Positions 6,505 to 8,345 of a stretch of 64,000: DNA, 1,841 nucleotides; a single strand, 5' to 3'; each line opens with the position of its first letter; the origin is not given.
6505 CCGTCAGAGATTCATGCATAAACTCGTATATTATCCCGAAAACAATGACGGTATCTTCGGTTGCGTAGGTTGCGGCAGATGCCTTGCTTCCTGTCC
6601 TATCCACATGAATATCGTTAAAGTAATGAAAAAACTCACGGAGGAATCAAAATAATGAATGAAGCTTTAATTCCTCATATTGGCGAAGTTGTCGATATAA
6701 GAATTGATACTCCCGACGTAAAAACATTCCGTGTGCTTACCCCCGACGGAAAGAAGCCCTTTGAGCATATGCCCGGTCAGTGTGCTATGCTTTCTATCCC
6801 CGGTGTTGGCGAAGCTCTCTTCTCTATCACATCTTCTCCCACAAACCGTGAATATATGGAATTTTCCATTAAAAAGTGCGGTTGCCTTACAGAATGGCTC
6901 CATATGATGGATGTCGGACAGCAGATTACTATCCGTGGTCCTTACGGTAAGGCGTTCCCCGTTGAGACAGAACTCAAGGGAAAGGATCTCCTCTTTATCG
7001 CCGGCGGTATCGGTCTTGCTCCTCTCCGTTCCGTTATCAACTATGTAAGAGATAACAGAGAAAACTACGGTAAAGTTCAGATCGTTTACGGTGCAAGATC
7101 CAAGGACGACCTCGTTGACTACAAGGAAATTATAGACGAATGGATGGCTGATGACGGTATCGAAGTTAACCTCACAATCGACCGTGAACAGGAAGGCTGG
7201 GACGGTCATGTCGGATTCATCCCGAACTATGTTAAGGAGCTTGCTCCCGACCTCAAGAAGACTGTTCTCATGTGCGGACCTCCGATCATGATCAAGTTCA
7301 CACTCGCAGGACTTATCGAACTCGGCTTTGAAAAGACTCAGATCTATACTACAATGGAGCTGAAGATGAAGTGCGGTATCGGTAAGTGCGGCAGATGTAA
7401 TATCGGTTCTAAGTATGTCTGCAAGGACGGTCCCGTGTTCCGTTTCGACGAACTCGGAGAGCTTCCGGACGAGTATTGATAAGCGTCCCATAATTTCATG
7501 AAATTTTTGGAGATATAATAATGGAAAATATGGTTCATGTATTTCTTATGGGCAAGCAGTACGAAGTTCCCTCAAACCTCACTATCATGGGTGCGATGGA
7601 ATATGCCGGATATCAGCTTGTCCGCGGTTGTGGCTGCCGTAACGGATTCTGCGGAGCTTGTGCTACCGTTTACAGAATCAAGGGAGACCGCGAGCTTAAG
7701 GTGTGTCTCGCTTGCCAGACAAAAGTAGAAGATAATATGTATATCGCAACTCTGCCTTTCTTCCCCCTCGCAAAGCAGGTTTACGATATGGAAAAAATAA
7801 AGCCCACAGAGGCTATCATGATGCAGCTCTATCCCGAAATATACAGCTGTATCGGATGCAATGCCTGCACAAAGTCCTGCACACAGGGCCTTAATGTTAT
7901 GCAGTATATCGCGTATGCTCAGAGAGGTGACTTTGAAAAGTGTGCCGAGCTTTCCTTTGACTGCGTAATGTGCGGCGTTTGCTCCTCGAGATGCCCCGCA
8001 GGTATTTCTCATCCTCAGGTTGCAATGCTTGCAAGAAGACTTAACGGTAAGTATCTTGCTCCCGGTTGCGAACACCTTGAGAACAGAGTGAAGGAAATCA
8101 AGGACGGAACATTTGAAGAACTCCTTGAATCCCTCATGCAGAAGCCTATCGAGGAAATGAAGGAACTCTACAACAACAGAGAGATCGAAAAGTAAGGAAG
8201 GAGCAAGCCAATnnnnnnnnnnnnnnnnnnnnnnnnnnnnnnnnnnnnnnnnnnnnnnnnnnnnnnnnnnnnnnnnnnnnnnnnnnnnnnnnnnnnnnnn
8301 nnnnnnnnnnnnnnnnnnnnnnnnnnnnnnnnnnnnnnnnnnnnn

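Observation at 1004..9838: Nine-gene soluble HdrBCA / MvhD-FlxDCBA / FrdBA operon behind fumC: candidate electron-bifurcating NAD(P)H:fumarate reductase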

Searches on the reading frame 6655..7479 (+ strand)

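Call 4: search_protein_families(library=pfam, proteins=[window:6655-7479:+], max_evalue=0.01)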
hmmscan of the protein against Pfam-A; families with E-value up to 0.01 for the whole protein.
window:6655-7479:+ (274 aa): 4 families
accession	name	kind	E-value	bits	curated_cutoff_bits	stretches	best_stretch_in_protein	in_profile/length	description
PF00175.26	NAD_binding_1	-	8.9e-17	62.2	22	1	114-216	1-107/109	Oxidoreductase NAD-binding domain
PF10418.14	DHODB_Fe-S_bind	-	2.1e-10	40.6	23.9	1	237-267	3-40/41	Iron-sulfur cluster binding domain of dihydroorotate dehydrogenase B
PF00970.30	FAD_binding_6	-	1.9e-06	28.6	21.1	1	19-100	11-97/99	Oxidoreductase FAD-binding domain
PF08030.17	NAD_binding_6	-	0.0017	18.9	22.2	0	111-167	3-63/156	Ferric reductase NAD binding domain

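Call 5: search_protein_families(library=ncbifam, proteins=[window:6655-7479:+], max_evalue=0.001)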
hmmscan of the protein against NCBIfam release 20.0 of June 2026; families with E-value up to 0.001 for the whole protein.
window:6655-7479:+ (274 aa): 26 families (the best 25 are shown)
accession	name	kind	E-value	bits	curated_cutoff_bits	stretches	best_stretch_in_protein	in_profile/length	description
NF006220.0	PRK08345.1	subfamily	5.8e-69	232.6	395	1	20-264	23-284/294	cytochrome-c3 hydrogenase subunit gamma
NF040835.1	sulfhyd_HydG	equivalog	4.8e-59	200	650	1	24-265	36-282/292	NADPH-dependent hydrogenase/sulfhydrogenase 1 subunit gamma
TIGR02911.1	sulfite_red_B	equivalog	8.7e-58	195.5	288.6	1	5-265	3-254/261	anaerobic sulfite reductase subunit AsrB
NF040830.1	sulfhyd_ShyC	equivalog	4.3e-52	177.1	600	1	13-264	12-278/288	NAD(P)-dependent hydrogenase/sulfhydrogenase 2 subunit gamma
NF000796.0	PRK00054.1-1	equivalog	5.5e-45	153.6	224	1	10-267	6-235/254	dihydroorotate dehydrogenase electron transfer subunit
NF000798.0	PRK00054.1-3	equivalog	4.7e-28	98.5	219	1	35-265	28-240/244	dihydroorotate dehydrogenase electron transfer subunit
NF040810.1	BenC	equivalog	6.4e-22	78.1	430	1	16-231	113-326/333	benzoate 1,2-dioxygenase electron transfer component BenC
NF000799.0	PRK00054.1-4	equivalog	3.8e-21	75.3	314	1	65-266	64-255/258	dihydroorotate dehydrogenase electron transfer subunit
NF045803.1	MethMoxFADbindMmoC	equivalog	5.1e-21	74.8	500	1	31-232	133-337/343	aromatic/alkene monooxygenase hydroxylase FAD-binding subunit MmoC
NF008822.0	PRK11872.1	equivalog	2.5e-19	69.5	402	1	10-232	109-332/341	anthranilate 1,2-dioxygenase electron transfer component AntC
NF058606.1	GlBtMonoRdsGbcB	equivalog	1.2e-18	67.1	500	1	12-229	18-241/362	glycine betaine monooxygenase reductase subunit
NF000797.0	PRK00054.1-2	equivalog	1.5e-18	67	270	1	78-264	85-262/267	dihydroorotate dehydrogenase electron transfer subunit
NF005963.0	PRK08051.1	equivalog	7e-18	64.8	230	1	25-231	19-226/233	NAD(P)H-flavin reductase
TIGR01941.1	nqrF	equivalog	7.3e-18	64.7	295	1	73-230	237-398/405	NADH:ubiquinone reductase (Na(+)-transporting) subunit F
NF004862.0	PRK06222.1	subfamily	7.8e-18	65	220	1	38-263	28-244/281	sulfide/dihydroorotate dehydrogenase-like FAD/NAD-binding protein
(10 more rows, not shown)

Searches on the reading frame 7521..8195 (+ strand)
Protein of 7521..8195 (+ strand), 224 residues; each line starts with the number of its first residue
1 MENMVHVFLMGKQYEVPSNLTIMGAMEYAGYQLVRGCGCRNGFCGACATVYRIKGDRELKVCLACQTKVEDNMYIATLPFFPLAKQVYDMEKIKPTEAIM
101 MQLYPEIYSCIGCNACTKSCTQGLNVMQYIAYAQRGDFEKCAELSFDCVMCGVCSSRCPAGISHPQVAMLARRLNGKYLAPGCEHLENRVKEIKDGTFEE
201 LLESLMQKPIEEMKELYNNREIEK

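Call 4: search_protein_families(library=pfam, proteins=[window:7521-8195:+], max_evalue=0.01)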
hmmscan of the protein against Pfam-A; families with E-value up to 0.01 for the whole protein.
window:7521-8195:+ (224 aa): 9 families
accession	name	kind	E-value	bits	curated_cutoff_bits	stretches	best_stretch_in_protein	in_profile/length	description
PF13183.11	Fer4_8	-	5.5e-08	33.7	27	2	44-124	8-68/68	4Fe-4S dicluster domain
PF13187.11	Fer4_9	-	4.1e-07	30.4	27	1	110-161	2-50/52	4Fe-4S dicluster domain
PF12838.12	Fer4_7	-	9.8e-07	29.6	27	1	109-162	1-52/52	4Fe-4S dicluster domain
PF13510.11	Fer2_4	-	9.8e-06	26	22.8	1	3-77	2-79/82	2Fe-2S iron-sulfur cluster binding domain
PF00111.32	Fer2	-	0.0001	22.6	21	1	12-69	8-76/77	2Fe-2S iron-sulfur cluster binding domain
PF14697.11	Fer4_21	-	0.00022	21.8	35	1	109-160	7-53/59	4Fe-4S dicluster domain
PF13534.11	Fer4_17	-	0.00031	21.7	22.2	1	109-163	1-61/61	4Fe-4S dicluster domain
PF13237.11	Fer4_10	-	0.00045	20.5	25.5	1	109-159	8-53/53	4Fe-4S dicluster domain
PF13085.11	Fer2_3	-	0.0014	19.1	27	1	37-86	50-97/107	2Fe-2S iron-sulfur cluster binding domain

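Call 5: search_protein_families(library=ncbifam, proteins=[window:7521-8195:+], max_evalue=0.001)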
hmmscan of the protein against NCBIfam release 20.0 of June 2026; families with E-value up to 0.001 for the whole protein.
window:7521-8195:+ (224 aa): 12 families
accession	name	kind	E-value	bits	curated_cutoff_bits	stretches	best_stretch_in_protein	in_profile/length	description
TIGR00314.1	cdhA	equivalog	5.6e-10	37.7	781.3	1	92-168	386-459/784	CO dehydrogenase/acetyl-CoA synthase complex subunit alpha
TIGR01945.1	rnfC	subfamily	3.3e-09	35.8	245.95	1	95-166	345-422/435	RnfABCDGE type electron transport complex subunit C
NF004898.0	PRK06259.1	equivalog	1.3e-08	33.9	385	1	12-160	19-148/488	fumarate reductase (CoM/CoB) subunit TfrB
NF003454.1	PRK05035.1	equivalog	3.2e-08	32.5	345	1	102-162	361-422/556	electron transport complex subunit RsxC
TIGR00384.1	dhsB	subfamily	2.2e-07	30.6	88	1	37-93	47-103/222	succinate dehydrogenase and fumarate reductase iron-sulfur protein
NF041837.1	rnfC_Methano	equivalog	3.1e-07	29.6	650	1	106-167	356-418/438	Rnf electron transport complex subunit RnfC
NF040763.1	FeFe_hydrog_A6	exception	1.9e-06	26.6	765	0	97-162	134-204/571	NADH-dependent [FeFe] hydrogenase, group A6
NF004616.0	PRK05950.1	subfamily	9.4e-06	24.9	228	0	38-92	57-110/238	succinate dehydrogenase iron-sulfur subunit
TIGR01971.1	NuoI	subfamily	1.8e-05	24.3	113.05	1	99-161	33-96/121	NADH-quinone oxidoreductase, chain I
NF045796.1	DsrK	equivalog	0.00013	20.7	400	1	142-207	114-175/453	sulfate reduction electron transfer complex DsrMKJOP subunit DsrK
NF042909.1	FMH_DH_FwdF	exception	0.00018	20.8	375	1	108-161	15-70/336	tungsten-dependent formylmethanofuran dehydrogenase subunit FwdF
TIGR02512.1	FeFe_hydrog_A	subfamily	0.0003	19.8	405.95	1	108-161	7-65/375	[FeFe] hydrogenase, group A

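Call 50: search_solved_structures(query=window:7521-8195:+, max_evalue=1, show_alignments=2)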
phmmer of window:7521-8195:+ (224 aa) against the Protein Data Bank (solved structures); distinct sequences matched with E-value up to 1: 127 (the best 60 are shown).
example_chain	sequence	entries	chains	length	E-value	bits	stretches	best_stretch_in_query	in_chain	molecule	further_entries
8ahx_C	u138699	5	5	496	1.2e-06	31.4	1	109-163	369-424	Ion-translocating oxidoreductase complex subunit C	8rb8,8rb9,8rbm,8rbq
9eri_C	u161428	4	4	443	8.7e-06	28.6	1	108-162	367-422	Na(+)-translocating ferredoxin:NAD(+) oxidoreductase complex subunit C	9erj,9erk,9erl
9kpt_B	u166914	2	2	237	0.00012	24.9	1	38-160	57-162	Succinate dehydrogenase [ubiquinone] iron-sulfur subunit, mitochondrial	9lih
9kps_B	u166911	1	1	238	0.00013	24.8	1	38-160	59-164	Succinate dehydrogenase [ubiquinone] iron-sulfur subunit, mitochondrial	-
9lig_B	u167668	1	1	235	0.00013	24.8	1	38-160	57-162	Succinate dehydrogenase [ubiquinone] iron-sulfur subunit, mitochondrial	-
9kq3_B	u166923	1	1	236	0.00013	24.8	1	38-160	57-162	Succinate dehydrogenase [ubiquinone] iron-sulfur subunit, mitochondrial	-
9qdl_B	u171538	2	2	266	0.00016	24.5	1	38-160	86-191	Succinate dehydrogenase [ubiquinone] iron-sulfur subunit, mitochondrial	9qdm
3cf4_A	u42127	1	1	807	0.00018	24.3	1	104-162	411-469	Acetyl-CoA decarboxylase/synthase alpha subunit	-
6hum_I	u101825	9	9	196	0.00023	24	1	87-161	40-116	NAD(P)H-quinone oxidoreductase subunit I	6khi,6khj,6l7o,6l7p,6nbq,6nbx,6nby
1yq3_B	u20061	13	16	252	0.00045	23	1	38-160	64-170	succinate dehydrogenase Ip subunit | Succinate dehydrogenase [ubiquinone] iron-sulfur subunit, mitochondrial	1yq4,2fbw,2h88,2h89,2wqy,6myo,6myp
8gs8_B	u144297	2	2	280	0.0011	21.7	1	38-160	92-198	Succinate dehydrogenase [ubiquinone] iron-sulfur subunit, mitochondrial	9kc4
9e0j_K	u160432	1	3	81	0.0016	21.2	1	107-167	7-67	Photosystem I iron-sulfur center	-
8rja_F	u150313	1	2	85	0.0022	20.8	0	138-160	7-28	NAD(P)H-quinone oxidoreductase subunit I, chloroplastic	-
9grx_I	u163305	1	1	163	0.0022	20.8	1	88-161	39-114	NAD(P)H-quinone oxidoreductase subunit I, chloroplastic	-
8b6g_CB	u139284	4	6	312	0.0023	20.7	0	143-167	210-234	Succinate dehydrogenase (quinone) | succinate dehydrogenase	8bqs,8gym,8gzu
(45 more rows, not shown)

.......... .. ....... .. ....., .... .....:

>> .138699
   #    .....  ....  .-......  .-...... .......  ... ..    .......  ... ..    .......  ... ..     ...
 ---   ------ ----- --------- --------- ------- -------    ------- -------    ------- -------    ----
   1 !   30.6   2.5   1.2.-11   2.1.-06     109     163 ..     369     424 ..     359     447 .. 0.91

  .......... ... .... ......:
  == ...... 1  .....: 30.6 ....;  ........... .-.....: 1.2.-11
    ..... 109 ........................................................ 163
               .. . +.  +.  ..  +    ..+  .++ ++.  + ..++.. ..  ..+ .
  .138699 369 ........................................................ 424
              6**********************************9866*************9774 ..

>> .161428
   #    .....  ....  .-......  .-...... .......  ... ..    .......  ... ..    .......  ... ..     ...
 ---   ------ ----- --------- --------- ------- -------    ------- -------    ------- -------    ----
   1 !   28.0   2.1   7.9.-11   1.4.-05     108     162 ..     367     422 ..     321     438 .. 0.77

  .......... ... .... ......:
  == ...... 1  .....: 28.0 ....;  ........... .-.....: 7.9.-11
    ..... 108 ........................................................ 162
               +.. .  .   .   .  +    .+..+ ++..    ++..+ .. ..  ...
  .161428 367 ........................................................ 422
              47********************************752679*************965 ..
